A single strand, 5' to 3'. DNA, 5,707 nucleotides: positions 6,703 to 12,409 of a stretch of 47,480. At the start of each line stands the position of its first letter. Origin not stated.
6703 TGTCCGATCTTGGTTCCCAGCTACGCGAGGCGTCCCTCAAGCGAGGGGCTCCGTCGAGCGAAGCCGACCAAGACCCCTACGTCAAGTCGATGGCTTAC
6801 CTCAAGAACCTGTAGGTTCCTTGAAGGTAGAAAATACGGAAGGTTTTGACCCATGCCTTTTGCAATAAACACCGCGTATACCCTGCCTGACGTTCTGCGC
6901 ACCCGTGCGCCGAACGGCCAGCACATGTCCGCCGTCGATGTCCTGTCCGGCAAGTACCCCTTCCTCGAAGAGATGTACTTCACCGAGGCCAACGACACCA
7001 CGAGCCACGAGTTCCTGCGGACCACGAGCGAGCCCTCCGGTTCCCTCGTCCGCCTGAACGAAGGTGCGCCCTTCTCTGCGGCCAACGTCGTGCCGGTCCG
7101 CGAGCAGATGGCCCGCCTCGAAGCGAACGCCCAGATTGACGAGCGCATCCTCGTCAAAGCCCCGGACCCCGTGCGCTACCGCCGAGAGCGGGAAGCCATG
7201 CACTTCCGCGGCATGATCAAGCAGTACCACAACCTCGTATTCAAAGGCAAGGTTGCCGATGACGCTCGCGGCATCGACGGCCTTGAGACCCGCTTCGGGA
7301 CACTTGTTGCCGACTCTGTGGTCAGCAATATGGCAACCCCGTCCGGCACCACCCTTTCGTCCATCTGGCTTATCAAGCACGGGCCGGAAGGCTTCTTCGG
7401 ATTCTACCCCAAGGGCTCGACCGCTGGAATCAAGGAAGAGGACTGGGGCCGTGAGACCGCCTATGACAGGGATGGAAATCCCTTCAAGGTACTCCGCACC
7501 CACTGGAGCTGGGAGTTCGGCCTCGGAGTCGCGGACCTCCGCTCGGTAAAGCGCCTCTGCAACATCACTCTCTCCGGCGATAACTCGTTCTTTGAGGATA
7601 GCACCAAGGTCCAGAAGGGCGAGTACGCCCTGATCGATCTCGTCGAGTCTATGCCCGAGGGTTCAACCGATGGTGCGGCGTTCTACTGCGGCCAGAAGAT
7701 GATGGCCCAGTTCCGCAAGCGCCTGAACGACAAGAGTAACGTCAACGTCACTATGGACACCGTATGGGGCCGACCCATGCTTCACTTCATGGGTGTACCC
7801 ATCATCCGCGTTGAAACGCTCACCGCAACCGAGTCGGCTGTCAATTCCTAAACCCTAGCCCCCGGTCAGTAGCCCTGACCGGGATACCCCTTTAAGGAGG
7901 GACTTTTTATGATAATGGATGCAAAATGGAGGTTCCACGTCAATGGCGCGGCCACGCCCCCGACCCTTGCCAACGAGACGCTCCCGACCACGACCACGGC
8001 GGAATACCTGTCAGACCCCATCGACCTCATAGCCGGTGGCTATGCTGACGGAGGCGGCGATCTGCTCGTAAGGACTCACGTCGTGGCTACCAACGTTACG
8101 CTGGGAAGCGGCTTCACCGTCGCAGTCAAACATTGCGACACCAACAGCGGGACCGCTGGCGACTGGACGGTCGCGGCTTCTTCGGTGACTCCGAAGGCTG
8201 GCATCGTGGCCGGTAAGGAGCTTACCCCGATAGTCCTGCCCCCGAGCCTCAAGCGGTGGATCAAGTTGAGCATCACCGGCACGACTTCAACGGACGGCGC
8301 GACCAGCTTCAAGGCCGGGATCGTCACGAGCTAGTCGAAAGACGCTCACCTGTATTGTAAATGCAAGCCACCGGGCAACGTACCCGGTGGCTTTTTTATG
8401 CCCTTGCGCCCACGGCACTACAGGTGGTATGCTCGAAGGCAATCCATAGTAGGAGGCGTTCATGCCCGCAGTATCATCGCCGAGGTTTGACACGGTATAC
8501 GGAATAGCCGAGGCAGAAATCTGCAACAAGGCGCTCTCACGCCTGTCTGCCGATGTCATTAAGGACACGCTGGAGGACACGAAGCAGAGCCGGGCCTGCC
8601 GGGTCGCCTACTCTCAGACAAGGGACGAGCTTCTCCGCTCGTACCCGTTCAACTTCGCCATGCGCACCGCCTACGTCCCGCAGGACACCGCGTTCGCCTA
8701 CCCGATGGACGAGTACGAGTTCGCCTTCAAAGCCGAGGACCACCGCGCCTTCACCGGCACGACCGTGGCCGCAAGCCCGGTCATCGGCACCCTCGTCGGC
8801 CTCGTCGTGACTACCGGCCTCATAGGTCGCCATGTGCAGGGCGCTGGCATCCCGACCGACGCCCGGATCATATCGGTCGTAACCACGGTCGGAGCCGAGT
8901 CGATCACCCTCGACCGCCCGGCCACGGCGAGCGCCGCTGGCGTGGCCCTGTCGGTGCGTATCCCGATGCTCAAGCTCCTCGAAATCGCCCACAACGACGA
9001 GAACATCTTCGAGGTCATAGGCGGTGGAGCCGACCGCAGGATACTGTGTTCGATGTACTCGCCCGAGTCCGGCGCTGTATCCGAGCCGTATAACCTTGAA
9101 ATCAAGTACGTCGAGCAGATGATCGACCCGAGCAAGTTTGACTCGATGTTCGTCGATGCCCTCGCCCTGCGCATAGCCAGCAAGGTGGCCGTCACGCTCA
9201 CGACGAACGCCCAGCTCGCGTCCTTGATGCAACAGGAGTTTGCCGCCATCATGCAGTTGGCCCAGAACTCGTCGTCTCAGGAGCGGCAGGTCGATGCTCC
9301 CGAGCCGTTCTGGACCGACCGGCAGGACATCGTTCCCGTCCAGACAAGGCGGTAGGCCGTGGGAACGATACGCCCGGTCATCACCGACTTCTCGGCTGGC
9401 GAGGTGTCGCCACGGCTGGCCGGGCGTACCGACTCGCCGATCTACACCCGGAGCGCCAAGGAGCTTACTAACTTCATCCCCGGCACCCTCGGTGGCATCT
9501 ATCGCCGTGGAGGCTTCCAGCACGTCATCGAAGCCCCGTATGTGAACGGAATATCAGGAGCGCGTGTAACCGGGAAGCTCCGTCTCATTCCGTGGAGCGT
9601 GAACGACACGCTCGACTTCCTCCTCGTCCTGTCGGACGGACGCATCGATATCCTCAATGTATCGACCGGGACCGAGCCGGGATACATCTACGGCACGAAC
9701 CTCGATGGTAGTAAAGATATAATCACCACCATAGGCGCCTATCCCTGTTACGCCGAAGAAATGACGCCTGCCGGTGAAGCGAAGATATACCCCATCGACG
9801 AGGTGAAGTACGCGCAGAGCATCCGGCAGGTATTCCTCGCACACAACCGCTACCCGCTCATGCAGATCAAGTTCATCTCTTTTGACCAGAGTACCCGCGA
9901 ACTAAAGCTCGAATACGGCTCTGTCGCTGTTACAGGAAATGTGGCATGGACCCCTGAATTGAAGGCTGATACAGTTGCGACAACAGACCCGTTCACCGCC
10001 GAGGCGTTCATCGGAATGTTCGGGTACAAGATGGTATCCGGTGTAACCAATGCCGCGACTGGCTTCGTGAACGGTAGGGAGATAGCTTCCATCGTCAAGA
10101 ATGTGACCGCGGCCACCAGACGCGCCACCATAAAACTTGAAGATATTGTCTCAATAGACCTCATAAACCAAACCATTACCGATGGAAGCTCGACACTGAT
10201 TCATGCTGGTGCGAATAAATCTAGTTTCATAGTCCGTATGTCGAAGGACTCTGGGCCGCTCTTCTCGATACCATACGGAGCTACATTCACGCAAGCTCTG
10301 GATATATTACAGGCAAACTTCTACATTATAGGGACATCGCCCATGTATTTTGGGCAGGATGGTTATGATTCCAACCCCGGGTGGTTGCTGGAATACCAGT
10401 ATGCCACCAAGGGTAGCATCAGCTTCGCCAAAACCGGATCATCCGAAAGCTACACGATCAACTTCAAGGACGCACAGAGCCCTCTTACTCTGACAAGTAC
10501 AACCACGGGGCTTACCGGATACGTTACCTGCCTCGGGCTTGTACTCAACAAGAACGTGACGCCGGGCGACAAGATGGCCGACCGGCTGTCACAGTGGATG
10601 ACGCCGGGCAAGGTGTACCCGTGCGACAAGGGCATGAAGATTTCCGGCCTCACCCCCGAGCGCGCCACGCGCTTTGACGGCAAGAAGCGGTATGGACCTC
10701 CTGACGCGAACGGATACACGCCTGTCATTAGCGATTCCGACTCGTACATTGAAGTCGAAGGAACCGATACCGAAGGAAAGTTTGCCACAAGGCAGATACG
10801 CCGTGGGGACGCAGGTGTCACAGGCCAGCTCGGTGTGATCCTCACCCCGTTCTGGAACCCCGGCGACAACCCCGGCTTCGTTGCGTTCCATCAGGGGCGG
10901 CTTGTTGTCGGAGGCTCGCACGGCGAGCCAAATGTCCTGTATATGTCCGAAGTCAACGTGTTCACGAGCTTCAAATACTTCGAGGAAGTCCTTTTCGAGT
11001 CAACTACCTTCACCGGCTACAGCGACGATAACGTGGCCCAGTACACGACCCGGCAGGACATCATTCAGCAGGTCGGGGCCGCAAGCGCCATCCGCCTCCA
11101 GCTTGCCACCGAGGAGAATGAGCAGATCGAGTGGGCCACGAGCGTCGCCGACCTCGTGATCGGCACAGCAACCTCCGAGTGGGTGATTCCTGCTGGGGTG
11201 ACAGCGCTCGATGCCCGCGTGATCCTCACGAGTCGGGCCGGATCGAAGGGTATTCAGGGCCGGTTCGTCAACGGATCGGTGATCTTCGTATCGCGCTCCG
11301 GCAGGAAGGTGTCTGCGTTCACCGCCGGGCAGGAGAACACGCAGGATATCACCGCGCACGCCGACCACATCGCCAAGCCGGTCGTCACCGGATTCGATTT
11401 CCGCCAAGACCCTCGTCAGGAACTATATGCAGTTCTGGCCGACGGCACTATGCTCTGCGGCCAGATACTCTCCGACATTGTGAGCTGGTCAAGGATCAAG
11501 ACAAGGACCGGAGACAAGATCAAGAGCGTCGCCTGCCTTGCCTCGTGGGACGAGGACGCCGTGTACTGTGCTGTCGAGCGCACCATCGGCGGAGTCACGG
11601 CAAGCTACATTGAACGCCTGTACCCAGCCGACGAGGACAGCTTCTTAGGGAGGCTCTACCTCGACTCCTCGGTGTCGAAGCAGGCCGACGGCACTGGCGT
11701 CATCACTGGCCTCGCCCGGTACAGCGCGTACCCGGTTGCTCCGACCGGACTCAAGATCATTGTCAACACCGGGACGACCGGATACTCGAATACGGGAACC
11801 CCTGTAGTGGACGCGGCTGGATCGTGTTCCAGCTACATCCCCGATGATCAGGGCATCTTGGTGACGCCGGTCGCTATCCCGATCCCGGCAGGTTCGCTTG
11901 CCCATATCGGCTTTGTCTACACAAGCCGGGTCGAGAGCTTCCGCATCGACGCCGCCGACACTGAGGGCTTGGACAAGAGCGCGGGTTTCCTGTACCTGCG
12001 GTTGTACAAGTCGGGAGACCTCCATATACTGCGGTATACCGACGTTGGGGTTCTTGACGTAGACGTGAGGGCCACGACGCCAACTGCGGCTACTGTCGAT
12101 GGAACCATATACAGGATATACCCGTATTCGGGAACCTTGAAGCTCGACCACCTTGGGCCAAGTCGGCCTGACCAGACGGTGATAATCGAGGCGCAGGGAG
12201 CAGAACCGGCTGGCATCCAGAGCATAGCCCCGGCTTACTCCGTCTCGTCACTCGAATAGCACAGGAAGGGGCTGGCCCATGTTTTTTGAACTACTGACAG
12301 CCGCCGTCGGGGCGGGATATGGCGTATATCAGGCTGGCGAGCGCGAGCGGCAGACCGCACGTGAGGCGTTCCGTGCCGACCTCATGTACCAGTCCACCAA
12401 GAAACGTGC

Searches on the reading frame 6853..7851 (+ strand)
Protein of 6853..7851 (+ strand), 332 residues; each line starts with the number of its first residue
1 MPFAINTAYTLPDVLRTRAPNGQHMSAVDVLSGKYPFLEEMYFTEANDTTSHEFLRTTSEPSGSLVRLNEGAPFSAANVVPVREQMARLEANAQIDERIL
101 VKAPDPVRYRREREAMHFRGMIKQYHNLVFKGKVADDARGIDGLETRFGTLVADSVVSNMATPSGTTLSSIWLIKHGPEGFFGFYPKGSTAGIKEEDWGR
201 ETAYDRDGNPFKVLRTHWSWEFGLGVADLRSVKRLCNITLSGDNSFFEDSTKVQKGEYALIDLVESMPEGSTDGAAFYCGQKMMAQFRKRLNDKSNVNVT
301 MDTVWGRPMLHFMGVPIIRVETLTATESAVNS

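Call 21: search_protein_families(library=pfam, proteins=[window:6853-7851:+], max_evalue=0.001)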
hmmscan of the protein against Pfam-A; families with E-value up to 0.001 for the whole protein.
window:6853-7851:+ (332 aa): 1 family
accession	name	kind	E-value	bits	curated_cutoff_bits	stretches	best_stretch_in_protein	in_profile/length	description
PF20911.3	GP7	-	3.4e-66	223.7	27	1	20-330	2-312/313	Major capsid protein GP7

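Call 60: find_encoding_contigs(protein=window:6853-7851:+, flank=10000, max_places=10)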
Protein window:6853-7851:+ (332 aa): no gene with exactly this product is on record in the collection.

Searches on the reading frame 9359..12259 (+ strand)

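Call 21: search_protein_families(library=pfam, proteins=[window:9359-12259:+], max_evalue=0.001)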
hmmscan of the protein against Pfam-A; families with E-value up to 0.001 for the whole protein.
window:9359-12259:+ (966 aa): 0 families

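Call 55: search_protein_families(library=phrogs, proteins=[window:9359-12259:+], max_evalue=0.001)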
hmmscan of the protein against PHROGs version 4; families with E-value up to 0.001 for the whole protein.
window:9359-12259:+ (966 aa): 4 families
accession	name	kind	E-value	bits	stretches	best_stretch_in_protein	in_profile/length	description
phrog_376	-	tail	2.2e-65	222.4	2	500-803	291-557/712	tail protein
phrog_15566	-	tail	1.2e-15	58.1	1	528-773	47-297/552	tail protein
phrog_20269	-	unknown function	5.6e-08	33.2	1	10-188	9-159/374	-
phrog_30010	-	unknown function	1.7e-05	24.8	1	661-756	205-301/517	-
